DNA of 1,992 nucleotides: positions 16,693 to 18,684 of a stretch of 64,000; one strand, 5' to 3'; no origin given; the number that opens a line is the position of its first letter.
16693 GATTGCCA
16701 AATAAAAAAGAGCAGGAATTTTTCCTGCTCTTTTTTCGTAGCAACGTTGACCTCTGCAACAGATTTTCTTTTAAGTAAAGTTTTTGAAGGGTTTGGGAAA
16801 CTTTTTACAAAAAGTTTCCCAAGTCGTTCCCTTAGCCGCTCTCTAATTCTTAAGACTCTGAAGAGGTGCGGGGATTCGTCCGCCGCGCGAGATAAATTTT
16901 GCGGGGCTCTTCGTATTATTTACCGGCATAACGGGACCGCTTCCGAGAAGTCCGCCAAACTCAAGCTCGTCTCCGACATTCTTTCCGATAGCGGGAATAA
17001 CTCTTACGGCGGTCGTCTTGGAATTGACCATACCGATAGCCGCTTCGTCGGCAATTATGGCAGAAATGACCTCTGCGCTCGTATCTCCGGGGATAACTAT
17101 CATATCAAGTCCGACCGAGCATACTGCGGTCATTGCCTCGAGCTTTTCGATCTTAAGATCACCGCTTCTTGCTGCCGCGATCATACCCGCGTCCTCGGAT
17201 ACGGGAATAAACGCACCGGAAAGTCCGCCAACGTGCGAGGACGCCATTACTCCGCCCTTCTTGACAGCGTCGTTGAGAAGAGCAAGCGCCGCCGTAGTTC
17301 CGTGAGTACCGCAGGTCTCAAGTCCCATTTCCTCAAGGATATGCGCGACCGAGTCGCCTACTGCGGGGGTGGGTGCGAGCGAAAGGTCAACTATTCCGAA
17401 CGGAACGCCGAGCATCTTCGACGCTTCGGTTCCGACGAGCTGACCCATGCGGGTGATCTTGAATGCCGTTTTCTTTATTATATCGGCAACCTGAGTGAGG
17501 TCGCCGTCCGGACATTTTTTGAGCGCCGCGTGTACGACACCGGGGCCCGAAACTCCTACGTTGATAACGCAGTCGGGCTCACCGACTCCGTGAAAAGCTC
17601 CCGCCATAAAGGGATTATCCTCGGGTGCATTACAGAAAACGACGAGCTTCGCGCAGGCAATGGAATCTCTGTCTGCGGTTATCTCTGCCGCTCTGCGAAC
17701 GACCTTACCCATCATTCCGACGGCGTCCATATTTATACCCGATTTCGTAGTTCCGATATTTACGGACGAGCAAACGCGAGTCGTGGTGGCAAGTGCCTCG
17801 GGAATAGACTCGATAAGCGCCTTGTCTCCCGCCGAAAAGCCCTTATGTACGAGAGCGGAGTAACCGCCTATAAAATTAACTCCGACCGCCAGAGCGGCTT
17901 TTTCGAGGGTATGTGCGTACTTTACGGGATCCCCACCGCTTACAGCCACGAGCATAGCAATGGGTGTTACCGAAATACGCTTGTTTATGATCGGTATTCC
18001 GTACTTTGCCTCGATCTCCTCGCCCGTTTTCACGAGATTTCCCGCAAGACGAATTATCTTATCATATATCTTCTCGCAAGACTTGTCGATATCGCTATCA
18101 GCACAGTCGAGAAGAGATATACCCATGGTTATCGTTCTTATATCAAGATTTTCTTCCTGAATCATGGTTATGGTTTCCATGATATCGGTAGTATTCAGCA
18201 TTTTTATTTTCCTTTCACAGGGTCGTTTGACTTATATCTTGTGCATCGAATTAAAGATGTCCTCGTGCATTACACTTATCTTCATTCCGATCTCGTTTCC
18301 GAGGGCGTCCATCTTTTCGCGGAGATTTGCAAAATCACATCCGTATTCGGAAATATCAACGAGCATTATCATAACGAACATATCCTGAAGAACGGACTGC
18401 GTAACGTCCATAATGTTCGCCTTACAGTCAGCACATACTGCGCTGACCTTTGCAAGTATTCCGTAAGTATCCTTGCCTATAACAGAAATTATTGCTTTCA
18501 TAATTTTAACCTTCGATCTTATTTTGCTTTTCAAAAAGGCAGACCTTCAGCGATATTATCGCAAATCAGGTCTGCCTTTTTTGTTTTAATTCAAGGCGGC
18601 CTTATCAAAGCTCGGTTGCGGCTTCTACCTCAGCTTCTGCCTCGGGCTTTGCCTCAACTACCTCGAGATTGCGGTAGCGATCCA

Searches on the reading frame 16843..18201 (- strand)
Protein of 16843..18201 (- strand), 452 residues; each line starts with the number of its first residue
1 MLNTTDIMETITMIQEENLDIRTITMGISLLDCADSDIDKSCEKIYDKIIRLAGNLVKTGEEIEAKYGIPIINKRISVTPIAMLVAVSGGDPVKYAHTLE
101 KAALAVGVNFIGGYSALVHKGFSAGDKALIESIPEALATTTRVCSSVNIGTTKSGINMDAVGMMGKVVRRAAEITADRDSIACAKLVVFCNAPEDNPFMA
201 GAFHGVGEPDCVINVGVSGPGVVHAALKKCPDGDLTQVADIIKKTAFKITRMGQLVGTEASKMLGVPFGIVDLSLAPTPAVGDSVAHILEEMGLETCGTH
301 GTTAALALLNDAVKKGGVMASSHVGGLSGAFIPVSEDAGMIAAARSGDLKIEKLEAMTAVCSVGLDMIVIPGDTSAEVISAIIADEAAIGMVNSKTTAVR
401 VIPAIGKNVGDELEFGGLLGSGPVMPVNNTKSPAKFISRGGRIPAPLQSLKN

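Call 10: search_protein_families(library=pfam, proteins=[window:16843-18201:-], max_evalue=0.1)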
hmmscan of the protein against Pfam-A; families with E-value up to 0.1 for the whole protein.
window:16843-18201:- (452 aa): 1 family
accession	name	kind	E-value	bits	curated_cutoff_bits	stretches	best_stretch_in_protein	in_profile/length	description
PF05167.17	DUF711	-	4.6e-199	661.8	25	1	13-421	2-412/413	Uncharacterised ACR (DUF711)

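Call 13: find_related_loci(query=window:16843-18201:-, collection=genome_contigs, flank=6000)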
Query window:16843-18201:- (452 aa) in genome_contigs; peptide patterns used: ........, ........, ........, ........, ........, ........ (x = any residue, [..] = any of these).
600 stretches matched a pattern (row limit reached: there are more); 543 encode a relative of the query (tblastn E <= 1e-3); the best 80 are kept; 80 distinct loci.
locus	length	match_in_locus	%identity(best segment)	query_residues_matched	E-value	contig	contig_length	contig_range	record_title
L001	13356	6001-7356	98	1-452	0e+0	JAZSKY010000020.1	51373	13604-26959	MAG: Eubacteriales bacterium isolate T1900044559_TS20190025.MAGScoT_cleanbin_000006 SGB_349_k141_2825363, whole genome s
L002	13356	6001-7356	97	1-452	0e+0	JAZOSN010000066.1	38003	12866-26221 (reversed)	MAG: Eubacteriales bacterium isolate T1900045543_YK20190237.MAGScoT_cleanbin_000030 SGB_7835_k141_67933, whole genome sh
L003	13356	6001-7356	87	1-452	0e+0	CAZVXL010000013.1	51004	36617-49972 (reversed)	MAG TPA_asm: uncultured Lachnospiraceae bacterium isolate SRP313737_co1_119 genome assembly, contig: NODE_1108_length_51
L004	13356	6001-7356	87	1-452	0e+0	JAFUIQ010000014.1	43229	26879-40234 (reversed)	MAG: Clostridia bacterium isolate RGIG4529 Roe_deer_Rectum-1__c28960, whole genome shotgun sequence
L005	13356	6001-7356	87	1-452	0e+0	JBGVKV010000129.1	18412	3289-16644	MAG: Eubacteriales bacterium isolate fecal_MAG_297 fecal_MAG_297_contig_0129, whole genome shotgun sequence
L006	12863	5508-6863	86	1-452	0e+0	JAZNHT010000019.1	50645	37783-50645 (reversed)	MAG: Eubacteriales bacterium isolate T1900044691_TS20190157.MAGScoT_cleanbin_000002 SGB_1749_k141_983639, whole genome s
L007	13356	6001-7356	87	1-452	0e+0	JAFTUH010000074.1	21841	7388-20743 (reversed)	MAG: Clostridia bacterium isolate RGIG4156 Roe_deer_Colon-1__c786577, whole genome shotgun sequence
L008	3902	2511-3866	85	1-452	0e+0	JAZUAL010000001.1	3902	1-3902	MAG: Acutalibacteraceae bacterium isolate T1900045320_YK20190009.MAGScoT_cleanbin_000008 SGB_6347_k141_401331, whole gen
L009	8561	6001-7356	86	1-452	0e+0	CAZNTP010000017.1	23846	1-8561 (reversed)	MAG TPA_asm: uncultured Ruminococcus sp. isolate SRP315200_co1_209 genome assembly, contig: NODE_3532_length_23846_cov_1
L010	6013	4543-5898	85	1-452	0e+0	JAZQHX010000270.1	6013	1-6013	MAG: Acutalibacteraceae bacterium isolate T1900044625_TS20190091.MAGScoT_cleanbin_000081 SGB_942_k141_2031486, whole gen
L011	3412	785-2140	85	1-452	0e+0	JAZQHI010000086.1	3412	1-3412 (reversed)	MAG: Acutalibacteraceae bacterium isolate T1900044627_TS20190093.MAGScoT_cleanbin_000084 SGB_966_k141_2155493, whole gen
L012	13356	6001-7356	84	1-452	0e+0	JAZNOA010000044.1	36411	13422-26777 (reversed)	MAG: Acutalibacteraceae bacterium isolate T1900044653_TS20190119.MAGScoT_cleanbin_000004 SGB_1452_k141_799379, whole gen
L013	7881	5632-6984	86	1-452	0e+0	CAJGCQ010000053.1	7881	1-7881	MAG: Clostridiaceae bacterium isolate MAG26 genome assembly, contig: k141_4072652_length_7881_cov_20.2920, whole genome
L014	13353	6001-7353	85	1-452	0e+0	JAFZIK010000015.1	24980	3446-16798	MAG: Clostridia bacterium isolate RGIG7795 Water_buffalos_Reticulum-1__c145900, whole genome shotgun sequence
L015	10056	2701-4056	84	1-452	0e+0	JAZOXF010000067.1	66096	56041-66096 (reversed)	MAG: Acutalibacteraceae bacterium isolate T1900045516_YK20190210.MAGScoT_cleanbin_000013 SGB_7609_k141_2047294, whole ge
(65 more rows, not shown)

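Call 33: search_protein_families(library=ncbifam, proteins=[L001:7401-8138:+], max_evalue=0.01)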
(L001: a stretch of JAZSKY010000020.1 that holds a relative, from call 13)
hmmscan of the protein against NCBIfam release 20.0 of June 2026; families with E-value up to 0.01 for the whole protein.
L001:7401-8138:+ (245 aa): 0 families

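Call 81: search_protein_families(library=pfam, proteins=[L001:7401-8138:+], max_evalue=0.01)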
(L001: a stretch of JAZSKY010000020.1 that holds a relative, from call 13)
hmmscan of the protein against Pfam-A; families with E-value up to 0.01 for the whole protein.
L001:7401-8138:+ (245 aa): 2 families
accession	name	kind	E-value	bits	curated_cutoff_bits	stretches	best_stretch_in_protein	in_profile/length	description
PF01925.25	TauE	-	2e-23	83.7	32.6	1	9-236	1-235/237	Sulfite exporter TauE/SafE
PF13425.11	O-antigen_lig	-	0.0027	17.1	31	1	140-234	173-262/462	O-antigen ligase like membrane protein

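Call 90: find_encoding_contigs(protein=window:16843-18201:-, flank=3500, max_places=10)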
Protein window:16843-18201:- (452 aa): 1 contig read that carries it; 1 place shown.
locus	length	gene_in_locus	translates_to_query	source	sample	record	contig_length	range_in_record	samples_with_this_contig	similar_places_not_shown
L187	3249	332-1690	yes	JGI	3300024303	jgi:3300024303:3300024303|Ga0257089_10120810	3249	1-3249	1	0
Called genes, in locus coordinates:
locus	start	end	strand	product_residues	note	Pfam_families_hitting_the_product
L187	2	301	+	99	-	?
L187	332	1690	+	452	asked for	PF05167:DUF711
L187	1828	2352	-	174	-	PF16729:DUF5067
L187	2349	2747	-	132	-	-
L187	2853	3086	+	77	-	PF12844:HTH_19, PF01381:HTH_3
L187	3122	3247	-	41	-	?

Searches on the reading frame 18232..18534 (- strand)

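Call 10: search_protein_families(library=pfam, proteins=[window:18232-18534:-], max_evalue=0.1)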
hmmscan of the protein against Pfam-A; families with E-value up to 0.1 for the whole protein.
window:18232-18534:- (100 aa): 3 families
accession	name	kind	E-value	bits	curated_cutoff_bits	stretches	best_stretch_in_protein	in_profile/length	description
PF13740.12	ACT_6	-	6.4e-15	55.3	23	1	15-88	4-75/76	ACT domain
PF13291.12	ACT_4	-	1e-05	26.5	27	1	14-62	7-57/80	ACT domain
PF01842.31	ACT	-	2.8e-05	24.2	27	1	15-59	2-48/66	ACT domain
